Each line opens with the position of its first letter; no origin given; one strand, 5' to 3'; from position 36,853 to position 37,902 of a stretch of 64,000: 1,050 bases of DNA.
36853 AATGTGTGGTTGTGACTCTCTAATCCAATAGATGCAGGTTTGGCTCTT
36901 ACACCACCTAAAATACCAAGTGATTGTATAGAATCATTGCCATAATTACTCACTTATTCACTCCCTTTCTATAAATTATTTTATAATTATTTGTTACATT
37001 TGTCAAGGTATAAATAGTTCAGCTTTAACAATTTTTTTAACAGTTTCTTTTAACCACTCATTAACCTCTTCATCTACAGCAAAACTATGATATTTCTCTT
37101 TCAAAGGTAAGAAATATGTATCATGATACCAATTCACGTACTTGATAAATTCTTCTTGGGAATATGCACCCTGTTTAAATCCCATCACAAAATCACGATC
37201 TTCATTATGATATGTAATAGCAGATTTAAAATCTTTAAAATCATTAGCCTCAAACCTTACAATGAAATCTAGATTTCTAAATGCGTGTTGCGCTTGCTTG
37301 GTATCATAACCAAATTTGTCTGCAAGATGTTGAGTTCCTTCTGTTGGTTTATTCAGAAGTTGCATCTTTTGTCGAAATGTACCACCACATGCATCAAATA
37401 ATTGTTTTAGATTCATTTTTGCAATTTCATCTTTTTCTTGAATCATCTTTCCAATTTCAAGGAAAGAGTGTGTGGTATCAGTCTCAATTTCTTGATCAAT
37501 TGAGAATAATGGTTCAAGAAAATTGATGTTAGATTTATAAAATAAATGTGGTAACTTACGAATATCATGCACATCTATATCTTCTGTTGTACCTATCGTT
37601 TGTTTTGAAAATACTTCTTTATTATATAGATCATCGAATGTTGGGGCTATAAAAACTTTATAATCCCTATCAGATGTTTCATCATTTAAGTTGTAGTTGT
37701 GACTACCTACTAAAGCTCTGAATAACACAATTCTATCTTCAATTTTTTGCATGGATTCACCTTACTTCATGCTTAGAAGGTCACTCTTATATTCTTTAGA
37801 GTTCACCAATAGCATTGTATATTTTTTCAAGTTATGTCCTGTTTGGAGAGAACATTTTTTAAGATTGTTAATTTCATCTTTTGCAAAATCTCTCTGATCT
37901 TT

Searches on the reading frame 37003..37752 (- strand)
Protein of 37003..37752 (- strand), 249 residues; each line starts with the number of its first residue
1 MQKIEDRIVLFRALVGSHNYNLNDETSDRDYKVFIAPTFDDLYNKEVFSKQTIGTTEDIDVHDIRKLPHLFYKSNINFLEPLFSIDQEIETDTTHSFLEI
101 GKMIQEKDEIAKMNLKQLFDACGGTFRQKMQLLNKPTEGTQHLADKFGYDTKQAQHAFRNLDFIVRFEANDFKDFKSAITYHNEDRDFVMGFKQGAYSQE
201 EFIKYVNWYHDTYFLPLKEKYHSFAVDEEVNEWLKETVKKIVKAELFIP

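Call 8: search_protein_families(library=pfam, proteins=[window:37003-37752:-], max_evalue=0.001)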
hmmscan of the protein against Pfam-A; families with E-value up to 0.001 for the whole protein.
window:37003-37752:- (249 aa): 1 family
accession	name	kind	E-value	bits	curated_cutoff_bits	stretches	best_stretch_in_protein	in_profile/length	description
PF10127.15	RlaP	-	9.4e-08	32.5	23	1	8-96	19-110/249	RNA repair pathway DNA polymerase beta family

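Call 38: search_protein_families(library=ncbifam, proteins=[window:37003-37752:-], max_evalue=0.01)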
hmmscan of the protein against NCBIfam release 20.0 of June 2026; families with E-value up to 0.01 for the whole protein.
window:37003-37752:- (249 aa): 0 families

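Call 89: search_protein_families(library=padloc, proteins=[window:37003-37752:-], max_evalue=0.001)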
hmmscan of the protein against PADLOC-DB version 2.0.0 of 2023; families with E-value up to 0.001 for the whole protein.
window:37003-37752:- (249 aa): 0 families
